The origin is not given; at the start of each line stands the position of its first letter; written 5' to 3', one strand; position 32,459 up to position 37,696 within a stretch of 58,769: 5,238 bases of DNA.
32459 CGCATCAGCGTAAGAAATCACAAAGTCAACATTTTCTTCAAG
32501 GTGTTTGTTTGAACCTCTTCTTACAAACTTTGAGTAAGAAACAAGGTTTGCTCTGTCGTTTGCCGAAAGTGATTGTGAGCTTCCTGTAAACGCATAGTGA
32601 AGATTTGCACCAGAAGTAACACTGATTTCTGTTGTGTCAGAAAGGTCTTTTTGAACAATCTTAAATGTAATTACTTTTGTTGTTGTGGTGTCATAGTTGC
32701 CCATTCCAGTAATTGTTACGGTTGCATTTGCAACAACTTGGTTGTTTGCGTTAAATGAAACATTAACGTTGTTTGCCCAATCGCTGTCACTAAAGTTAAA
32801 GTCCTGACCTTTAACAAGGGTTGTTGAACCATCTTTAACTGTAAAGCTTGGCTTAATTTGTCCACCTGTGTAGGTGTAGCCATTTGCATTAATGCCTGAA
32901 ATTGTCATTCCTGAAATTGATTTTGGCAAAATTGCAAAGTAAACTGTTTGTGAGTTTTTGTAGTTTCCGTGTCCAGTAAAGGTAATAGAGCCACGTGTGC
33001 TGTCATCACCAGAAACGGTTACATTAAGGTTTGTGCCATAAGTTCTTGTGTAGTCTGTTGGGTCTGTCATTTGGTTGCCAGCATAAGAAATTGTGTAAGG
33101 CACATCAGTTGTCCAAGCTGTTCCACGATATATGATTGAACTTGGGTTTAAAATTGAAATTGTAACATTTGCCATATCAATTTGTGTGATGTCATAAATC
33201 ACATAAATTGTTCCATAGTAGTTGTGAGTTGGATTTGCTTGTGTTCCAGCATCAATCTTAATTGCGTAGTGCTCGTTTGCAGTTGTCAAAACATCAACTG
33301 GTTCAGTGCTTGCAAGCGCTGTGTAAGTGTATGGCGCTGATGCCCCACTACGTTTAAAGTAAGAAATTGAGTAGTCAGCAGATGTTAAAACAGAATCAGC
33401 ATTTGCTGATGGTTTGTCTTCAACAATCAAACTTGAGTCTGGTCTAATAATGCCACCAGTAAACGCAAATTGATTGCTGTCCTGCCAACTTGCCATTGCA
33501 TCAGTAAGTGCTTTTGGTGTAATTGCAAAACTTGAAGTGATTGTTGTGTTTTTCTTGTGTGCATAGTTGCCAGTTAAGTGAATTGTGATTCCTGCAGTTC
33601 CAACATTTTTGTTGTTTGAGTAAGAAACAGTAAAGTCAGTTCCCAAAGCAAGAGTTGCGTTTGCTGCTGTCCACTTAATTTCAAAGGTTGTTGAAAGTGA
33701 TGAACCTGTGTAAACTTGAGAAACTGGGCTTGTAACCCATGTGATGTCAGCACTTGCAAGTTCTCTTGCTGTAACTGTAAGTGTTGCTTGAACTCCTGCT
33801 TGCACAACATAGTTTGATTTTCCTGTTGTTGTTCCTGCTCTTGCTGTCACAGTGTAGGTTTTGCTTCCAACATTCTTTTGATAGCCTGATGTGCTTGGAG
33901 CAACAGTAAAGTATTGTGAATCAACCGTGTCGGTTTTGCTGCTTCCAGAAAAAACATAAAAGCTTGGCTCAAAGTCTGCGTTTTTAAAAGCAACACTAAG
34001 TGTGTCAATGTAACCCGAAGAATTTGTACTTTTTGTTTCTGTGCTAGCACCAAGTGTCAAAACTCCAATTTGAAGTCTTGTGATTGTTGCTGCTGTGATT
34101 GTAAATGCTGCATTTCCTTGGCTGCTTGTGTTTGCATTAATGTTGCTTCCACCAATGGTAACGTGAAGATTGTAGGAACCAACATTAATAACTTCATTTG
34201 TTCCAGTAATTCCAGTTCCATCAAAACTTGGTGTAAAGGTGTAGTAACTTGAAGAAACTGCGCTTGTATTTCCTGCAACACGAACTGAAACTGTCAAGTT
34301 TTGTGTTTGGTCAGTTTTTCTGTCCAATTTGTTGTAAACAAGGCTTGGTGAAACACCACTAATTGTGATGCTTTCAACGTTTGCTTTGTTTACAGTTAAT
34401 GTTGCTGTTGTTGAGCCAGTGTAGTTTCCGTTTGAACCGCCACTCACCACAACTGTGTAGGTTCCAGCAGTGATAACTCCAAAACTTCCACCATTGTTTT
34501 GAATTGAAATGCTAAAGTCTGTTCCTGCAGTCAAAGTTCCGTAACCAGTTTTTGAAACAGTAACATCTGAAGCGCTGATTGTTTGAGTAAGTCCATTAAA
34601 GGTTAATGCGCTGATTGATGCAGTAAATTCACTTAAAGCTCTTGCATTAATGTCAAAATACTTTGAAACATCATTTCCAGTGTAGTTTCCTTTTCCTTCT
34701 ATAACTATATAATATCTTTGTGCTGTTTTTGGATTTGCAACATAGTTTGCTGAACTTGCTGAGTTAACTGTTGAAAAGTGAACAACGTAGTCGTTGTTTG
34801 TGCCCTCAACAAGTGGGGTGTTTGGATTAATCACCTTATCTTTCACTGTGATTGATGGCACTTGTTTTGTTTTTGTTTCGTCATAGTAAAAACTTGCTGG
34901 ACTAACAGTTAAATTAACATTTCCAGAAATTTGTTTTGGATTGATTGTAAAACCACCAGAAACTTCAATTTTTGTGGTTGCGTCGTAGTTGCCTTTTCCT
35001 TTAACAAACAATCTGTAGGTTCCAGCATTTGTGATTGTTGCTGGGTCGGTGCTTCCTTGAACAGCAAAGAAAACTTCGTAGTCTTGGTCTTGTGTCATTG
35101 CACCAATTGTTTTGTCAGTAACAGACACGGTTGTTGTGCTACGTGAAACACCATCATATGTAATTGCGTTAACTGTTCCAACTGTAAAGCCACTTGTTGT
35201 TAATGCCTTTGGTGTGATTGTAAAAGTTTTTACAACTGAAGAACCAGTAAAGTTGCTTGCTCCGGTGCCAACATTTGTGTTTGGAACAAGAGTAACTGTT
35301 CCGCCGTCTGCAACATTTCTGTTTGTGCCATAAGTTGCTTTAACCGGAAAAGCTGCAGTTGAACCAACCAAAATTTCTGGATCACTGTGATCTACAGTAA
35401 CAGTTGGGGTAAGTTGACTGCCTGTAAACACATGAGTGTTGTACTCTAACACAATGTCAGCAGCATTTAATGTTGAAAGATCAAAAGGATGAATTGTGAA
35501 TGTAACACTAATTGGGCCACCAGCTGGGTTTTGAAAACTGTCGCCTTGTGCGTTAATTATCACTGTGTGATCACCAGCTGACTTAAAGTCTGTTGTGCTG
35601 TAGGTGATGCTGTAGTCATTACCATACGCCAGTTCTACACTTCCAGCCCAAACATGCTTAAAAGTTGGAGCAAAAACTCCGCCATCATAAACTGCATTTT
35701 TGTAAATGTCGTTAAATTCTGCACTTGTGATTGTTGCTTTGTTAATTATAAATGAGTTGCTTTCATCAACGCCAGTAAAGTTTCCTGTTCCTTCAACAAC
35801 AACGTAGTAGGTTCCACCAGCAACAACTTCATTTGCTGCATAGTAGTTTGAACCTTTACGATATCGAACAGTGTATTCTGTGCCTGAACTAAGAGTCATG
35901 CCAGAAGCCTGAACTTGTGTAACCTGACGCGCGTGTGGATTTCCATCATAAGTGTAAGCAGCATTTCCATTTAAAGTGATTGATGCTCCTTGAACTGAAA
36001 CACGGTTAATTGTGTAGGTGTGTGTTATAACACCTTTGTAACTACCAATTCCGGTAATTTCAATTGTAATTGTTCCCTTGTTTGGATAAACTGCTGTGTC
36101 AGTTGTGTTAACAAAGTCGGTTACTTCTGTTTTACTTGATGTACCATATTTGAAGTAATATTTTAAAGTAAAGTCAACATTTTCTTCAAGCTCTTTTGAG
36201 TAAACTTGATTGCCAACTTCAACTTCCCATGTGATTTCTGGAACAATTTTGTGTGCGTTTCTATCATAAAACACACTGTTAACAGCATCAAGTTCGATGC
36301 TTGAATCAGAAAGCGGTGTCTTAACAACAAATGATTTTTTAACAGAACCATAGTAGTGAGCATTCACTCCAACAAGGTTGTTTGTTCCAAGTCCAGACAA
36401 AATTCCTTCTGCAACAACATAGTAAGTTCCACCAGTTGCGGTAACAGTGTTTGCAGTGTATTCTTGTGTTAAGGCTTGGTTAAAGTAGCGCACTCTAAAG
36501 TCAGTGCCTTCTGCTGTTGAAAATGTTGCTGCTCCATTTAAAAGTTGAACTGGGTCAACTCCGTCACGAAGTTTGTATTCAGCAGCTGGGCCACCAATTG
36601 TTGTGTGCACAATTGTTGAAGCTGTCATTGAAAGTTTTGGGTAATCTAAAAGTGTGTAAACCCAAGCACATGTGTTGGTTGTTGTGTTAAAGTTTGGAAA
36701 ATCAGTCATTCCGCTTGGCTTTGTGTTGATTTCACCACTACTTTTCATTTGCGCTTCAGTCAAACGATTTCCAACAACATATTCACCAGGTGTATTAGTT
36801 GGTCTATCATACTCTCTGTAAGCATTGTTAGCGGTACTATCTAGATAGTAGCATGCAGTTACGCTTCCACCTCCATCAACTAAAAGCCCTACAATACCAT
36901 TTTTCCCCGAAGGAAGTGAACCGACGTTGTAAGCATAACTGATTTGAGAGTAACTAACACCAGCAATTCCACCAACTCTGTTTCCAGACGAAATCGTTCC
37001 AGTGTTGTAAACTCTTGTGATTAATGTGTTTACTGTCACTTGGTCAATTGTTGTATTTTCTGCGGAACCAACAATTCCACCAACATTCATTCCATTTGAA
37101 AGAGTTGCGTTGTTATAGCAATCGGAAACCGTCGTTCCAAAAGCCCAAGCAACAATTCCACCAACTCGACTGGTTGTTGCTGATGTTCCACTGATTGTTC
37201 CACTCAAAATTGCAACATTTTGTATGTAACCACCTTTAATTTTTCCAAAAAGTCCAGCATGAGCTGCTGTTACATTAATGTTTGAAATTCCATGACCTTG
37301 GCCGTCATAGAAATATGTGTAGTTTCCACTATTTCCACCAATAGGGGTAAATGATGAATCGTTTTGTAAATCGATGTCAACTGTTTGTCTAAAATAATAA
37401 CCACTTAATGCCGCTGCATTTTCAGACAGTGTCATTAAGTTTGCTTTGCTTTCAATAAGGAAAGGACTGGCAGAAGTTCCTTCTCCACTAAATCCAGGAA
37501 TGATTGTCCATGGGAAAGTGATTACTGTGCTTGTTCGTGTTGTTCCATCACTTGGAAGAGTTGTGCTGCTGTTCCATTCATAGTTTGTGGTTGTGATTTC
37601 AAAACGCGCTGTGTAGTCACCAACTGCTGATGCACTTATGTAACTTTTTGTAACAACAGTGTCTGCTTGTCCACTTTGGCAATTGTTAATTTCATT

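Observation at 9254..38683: A single 29.4-kb ORF encoding a 9,809-aa surface fibre fills half the window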

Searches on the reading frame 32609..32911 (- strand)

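Call 9: search_protein_families(library=pfam, proteins=[window:32609-32911:-], max_evalue=10)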
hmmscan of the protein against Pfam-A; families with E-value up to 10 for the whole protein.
window:32609-32911:- (101 aa): 1 family
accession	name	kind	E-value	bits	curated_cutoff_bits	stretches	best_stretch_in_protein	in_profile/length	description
PF03442.20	CBM_X2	-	0.0062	17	28.9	1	25-43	32-50/83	Carbohydrate binding domain X2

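Call 76: search_protein_families(library=ncbifam, proteins=[window:32627-32908:-], max_evalue=0.01)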
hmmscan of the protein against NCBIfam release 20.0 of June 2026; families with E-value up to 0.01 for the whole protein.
window:32627-32908:- (94 aa): 0 families

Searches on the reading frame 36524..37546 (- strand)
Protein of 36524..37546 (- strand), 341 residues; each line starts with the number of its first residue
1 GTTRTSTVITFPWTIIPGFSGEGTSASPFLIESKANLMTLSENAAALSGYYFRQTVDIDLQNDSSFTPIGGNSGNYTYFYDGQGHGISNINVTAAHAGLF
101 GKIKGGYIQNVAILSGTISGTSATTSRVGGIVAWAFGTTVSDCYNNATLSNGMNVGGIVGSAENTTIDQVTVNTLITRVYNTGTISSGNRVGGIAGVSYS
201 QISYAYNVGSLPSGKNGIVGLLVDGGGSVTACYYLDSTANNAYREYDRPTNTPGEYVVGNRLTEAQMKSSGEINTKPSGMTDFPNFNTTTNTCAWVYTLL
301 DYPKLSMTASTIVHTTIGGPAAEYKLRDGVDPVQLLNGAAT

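Call 9: search_protein_families(library=pfam, proteins=[window:36524-37546:-], max_evalue=10)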
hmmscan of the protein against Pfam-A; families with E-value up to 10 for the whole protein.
window:36524-37546:- (341 aa): 1 family
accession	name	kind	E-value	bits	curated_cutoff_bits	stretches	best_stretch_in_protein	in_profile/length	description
PF07581.17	Glug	-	2.3e-05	25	20.5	3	125-149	2-27/28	The GLUG motif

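Call 38: find_homologous_proteins(query=window:36524-37546:-, max_evalue=0.001)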
Query window:36524-37546:- (341 aa): 375 proteins with E <= 0.001 among 7106 candidates; the best 120 are listed.
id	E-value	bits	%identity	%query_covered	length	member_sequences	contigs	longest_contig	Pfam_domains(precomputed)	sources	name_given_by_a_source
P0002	2.7e-21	94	34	64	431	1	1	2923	PF07581.18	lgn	-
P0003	4.7e-20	90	34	62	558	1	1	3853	PF07581.18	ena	-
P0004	1.5e-19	88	35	74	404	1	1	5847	-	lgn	-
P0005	1.3e-18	85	34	65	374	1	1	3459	PF07581.18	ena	-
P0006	1.9e-18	85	36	64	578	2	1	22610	PF07581.18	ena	-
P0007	1.1e-17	82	30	65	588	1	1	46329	PF07581.18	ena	-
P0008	1.6e-17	82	24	54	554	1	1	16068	PF07581.18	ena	-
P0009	2.3e-17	81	33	53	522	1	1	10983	-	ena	-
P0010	2.4e-17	81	34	67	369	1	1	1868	PF07581.18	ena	-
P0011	3.2e-17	81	36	40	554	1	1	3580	PF07581.18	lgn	-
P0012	3.4e-17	81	32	65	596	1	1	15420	PF07581.18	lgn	-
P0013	4.1e-17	80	36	68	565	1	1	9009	PF07581.18,PF13620.13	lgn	-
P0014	4.4e-17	80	30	66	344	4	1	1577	PF05342.20,PF07581.18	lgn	-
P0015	7.3e-17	80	28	64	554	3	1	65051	PF07581.18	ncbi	-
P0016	8.4e-17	79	33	62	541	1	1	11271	PF07581.18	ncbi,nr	ncbi:MAG: hypothetical protein LBQ40_06560, partial [Clostridiales bacterium]|nr:hypothetical protei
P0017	1.5e-16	79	33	63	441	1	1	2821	PF18962.8,PF07581.18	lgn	-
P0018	2.4e-16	78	34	59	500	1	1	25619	PF07581.18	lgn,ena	-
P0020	5.3e-16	77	28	63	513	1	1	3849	PF07581.18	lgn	-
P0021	5.7e-16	77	35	68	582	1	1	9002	PF07581.18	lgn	-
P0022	1.0e-15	76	31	53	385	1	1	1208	PF18962.8,PF07581.18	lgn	-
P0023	1.2e-15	76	33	55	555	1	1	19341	PF07581.18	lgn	-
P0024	3.0e-15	74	33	58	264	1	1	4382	PF07581.18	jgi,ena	-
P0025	3.6e-15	74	35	64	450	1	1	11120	PF07581.18,PF02368.25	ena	-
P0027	5.1e-15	74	38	43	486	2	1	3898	PF07581.18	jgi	jgi:hypothetical protein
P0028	5.2e-15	73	30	60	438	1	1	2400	PF07581.18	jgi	jgi:hypothetical protein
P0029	8.0e-15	73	36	61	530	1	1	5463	PF07581.18,PF20578.5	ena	-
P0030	1.1e-14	72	34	61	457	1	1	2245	PF07581.18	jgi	jgi:hypothetical protein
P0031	1.3e-14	72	34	64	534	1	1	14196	PF07581.18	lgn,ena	-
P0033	1.7e-14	72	30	60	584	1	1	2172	PF07581.18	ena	-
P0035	3.6e-14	71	30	59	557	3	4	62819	PF07581.18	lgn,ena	-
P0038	5.4e-14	70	35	61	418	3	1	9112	PF07581.18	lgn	-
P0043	6.0e-14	70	30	59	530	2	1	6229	PF07581.18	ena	-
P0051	3.8e-13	67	29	74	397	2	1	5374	PF07581.18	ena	-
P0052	4.1e-13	67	30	61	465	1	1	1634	PF07581.18,PF02368.25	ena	-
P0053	6.2e-13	67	31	62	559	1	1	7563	PF07581.18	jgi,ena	-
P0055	8.7e-13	66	30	51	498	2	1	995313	PF07581.18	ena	-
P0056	9.7e-13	66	35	64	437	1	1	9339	PF07581.18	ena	-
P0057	1.1e-12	66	34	58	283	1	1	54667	PF07581.18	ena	-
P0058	1.3e-12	66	29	59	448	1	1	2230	PF07581.18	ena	-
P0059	1.4e-12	66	32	61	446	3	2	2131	PF07581.18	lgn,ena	-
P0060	1.6e-12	65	31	59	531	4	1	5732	PF07581.18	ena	-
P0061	1.8e-12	65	36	34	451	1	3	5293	PF07581.18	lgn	-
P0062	1.9e-12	65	38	33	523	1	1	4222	PF07581.18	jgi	jgi:hypothetical protein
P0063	2.4e-12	65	33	50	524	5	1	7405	PF07581.18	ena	-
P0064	2.7e-12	65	35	67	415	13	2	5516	PF18962.8,PF07581.18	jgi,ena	jgi:hypothetical protein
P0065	2.8e-12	65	30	59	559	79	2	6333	PF07581.18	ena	-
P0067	3.2e-12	64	28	62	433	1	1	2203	PF07581.18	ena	-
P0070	5.0e-12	64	36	45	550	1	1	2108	PF07581.18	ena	-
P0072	5.7e-12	64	31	59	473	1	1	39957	PF07581.18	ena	-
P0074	7.5e-12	63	33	63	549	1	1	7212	PF18962.8,PF07581.18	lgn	-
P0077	9.9e-12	63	30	59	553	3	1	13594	PF07581.18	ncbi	-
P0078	1.4e-11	62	31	47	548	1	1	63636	PF07581.18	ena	-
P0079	1.7e-11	62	29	63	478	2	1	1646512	PF18962.8,PF07581.18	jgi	jgi:hypothetical protein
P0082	2.4e-11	61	29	71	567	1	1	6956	PF07523.19,PF07581.18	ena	-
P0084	3.1e-11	61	35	59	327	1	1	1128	PF07581.18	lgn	-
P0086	3.3e-11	61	26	62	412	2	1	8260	PF07581.18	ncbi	-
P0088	3.7e-11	61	35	60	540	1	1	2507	PF07581.18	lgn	-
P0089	3.8e-11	61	33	58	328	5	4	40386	PF07581.18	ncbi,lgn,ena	-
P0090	3.9e-11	61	37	20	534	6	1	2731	PF07581.18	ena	-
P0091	4.5e-11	61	33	46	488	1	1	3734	PF07581.18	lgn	-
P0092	4.6e-11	61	37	35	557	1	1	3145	PF07581.18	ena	-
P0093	5.2e-11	60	32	60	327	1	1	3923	PF07581.18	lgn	-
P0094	5.3e-11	60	35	66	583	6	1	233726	PF20585.5,PF07581.18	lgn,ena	-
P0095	6.5e-11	60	30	60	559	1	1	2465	PF07581.18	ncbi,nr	ncbi:MAG: hypothetical protein IJJ55_01445, partial [Clostridia bacterium]|nr:hypothetical protein [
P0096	6.9e-11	60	33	56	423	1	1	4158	PF07581.18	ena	-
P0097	7.3e-11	60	35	62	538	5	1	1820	PF07581.18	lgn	-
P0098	7.8e-11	60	36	48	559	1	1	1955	PF07581.18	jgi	jgi:hypothetical protein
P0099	8.7e-11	60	37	52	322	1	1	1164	PF07581.18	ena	-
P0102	1.3e-10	59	29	57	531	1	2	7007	PF07581.18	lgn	-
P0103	1.5e-10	59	31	65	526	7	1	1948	PF07581.18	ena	-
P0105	1.5e-10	59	29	48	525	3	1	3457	PF07581.18,PF00669.26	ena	-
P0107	1.8e-10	59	29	56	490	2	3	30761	PF07581.18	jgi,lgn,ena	jgi:hypothetical protein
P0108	1.9e-10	59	32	53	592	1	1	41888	PF07581.18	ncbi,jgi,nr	ncbi:MAG: hypothetical protein LBT31_02095 [Synergistaceae bacterium]|jgi:hypothetical protein|nr:hy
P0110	2.2e-10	58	28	59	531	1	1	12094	PF05342.20,PF07581.18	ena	-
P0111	2.2e-10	58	28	60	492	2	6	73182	PF07581.18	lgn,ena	-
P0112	2.4e-10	58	32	68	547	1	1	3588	PF07581.18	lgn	-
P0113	3.4e-10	58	28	69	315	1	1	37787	PF07581.18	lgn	-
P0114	4.5e-10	57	28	55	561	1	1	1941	PF07581.18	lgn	-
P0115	4.8e-10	57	27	78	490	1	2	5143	PF18962.8,PF07581.18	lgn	-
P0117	5.5e-10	57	28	62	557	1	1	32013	PF07581.18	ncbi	-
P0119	6.4e-10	57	32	62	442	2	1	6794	PF07581.18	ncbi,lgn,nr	ncbi:MAG: MucBP domain-containing protein [Clostridiales bacterium]|nr:MucBP domain-containing prote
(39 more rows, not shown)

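Call 39: search_solved_structures(query=window:36524-37546:-, max_evalue=1, show_alignments=2)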
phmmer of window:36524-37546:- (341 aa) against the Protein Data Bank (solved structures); distinct sequences matched with E-value up to 1: 0.

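Call 55: predict_structure(alignment_id=A3)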
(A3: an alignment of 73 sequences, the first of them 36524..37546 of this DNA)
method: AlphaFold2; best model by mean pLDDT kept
length: 341 residues; sequences in the alignment: 73
mean_pLDDT: 80.9   pTM: 0.81
mean pLDDT of the five models: 80.9, 79.3, 79.2, 79.1, 77.3
residues with pLDDT >= 90: 200; 70-90: 44; 50-70: 45; < 50: 52
segments of 3 or more residues with pLDDT < 50: 239-242, 244-249, 280-289, 311-341
pLDDT, mean of each block of 10 residues (from residue 1): 60 78 95 97 95 98 97 92 96 98 97 98 97 98 97 97 94 95 95 95 94 85 87 74 47 62 85 58 46 66 70 39 38 34 34
secondary structure, 60 per line:
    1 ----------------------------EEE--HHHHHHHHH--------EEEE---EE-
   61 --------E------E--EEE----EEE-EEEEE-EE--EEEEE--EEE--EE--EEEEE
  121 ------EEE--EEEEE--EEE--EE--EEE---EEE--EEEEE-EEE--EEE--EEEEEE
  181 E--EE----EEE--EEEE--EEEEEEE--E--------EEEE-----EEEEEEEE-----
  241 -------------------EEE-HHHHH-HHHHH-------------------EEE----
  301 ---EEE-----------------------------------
elements in order: E29-31 H34-42 E51-54 E79-81 E86-88 E90-94 E100-104 E107-109 E116-120 E127-129 E132-136 E139-141 E148-150 E154-156 E159-163 E165-167 E170-172 E175-181 E190-192 E195-198 E201-207 E219-222 E228-235 E260-262 H264-268 H270-274 E294-296 E304-306

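Call 59: fold_search(model_id=the predicted structure, library=pdb)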
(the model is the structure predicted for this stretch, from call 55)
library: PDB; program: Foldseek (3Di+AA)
matches with E <= 10: 80; with E <= 0.001: 4
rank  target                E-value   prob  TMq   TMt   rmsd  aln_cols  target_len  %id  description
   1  3n6z                  1.7e-08  1.00  0.51  0.51   6.6       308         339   20  Crystal structure of a putative immunoglobulin A1 protease (BACOVA_03286) from Bacteroides ovatus at 1.30 A resolution (released 2010-07-21)
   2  6xjb                  2.7e-04  1.00  0.41  0.13   8.5       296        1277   19  IgA1 Protease (released 2020-12-09)
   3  7uvk                  3.5e-04  1.00  0.40  0.12   7.9       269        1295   19  G. haemolysans IgA1 protease (released 2022-11-23)
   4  7uvl_P                8.5e-04  1.00  0.38  0.12   9.5       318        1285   17  IgA1 Protease with IgA1 substrate (released 2022-11-23)
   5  7jgj_A                6.9e-03  1.00  0.38  0.11   8.0       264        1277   17  IgA1 Protease in complex with neutralizing mAb (released 2020-12-09)
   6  5nxk_A                8.3e-02  0.41  0.22  0.24  14.4       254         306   14  L. reuteri 53608 SRRP (released 2018-03-21)
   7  5dns_B                1.1e-01  0.09  0.13  0.19  14.2       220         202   10  t1428 loop variant in P3221 (released 2016-09-28)
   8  7bbv_A                1.8e-01  0.15  0.21  0.22  10.7       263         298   14  Pectate lyase B from Verticillium dahliae (released 2022-07-13)
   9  5dn0                  2.5e-01  0.13  0.14  0.20  14.1       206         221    9  t1555 loop variant (released 2016-08-31)
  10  7xzd_B                3.5e-01  0.14  0.22  0.18  13.9       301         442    9  Mutant (F179A) of the N-terminal domain of fucoidan lyase FdlA (released 2022-09-28)
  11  1jrg_B                3.7e-01  0.09  0.16  0.15  12.6       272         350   11  Crystal Structure of the R3 form of Pectate Lyase A, Erwinia chrysanthemi (released 2002-06-19)
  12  5nxk_C                4.3e-01  0.21  0.25  0.27  13.6       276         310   13  L. reuteri 53608 SRRP (released 2018-03-21)
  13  7xz9_A                4.7e-01  0.12  0.23  0.19   9.7       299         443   12  Mutant (E236A) of the N-terminal domain of fucoidan lyase FdlA (released 2022-09-28)
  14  7xks                  4.7e-01  0.09  0.21  0.22  13.2       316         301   12  Crystal structure of an alkaline pectate lyase from Bacillus clausii (released 2023-03-29)
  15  7xzf_A                5.5e-01  0.10  0.21  0.18  10.1       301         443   13  Wild type of the N-terminal domain of fucoidan lyase FdlA (released 2022-09-28)
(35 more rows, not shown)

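Call 76: search_protein_families(library=ncbifam, proteins=[window:36524-37546:-], max_evalue=0.01)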
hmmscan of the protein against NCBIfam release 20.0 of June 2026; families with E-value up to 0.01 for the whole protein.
window:36524-37546:- (341 aa): 0 families
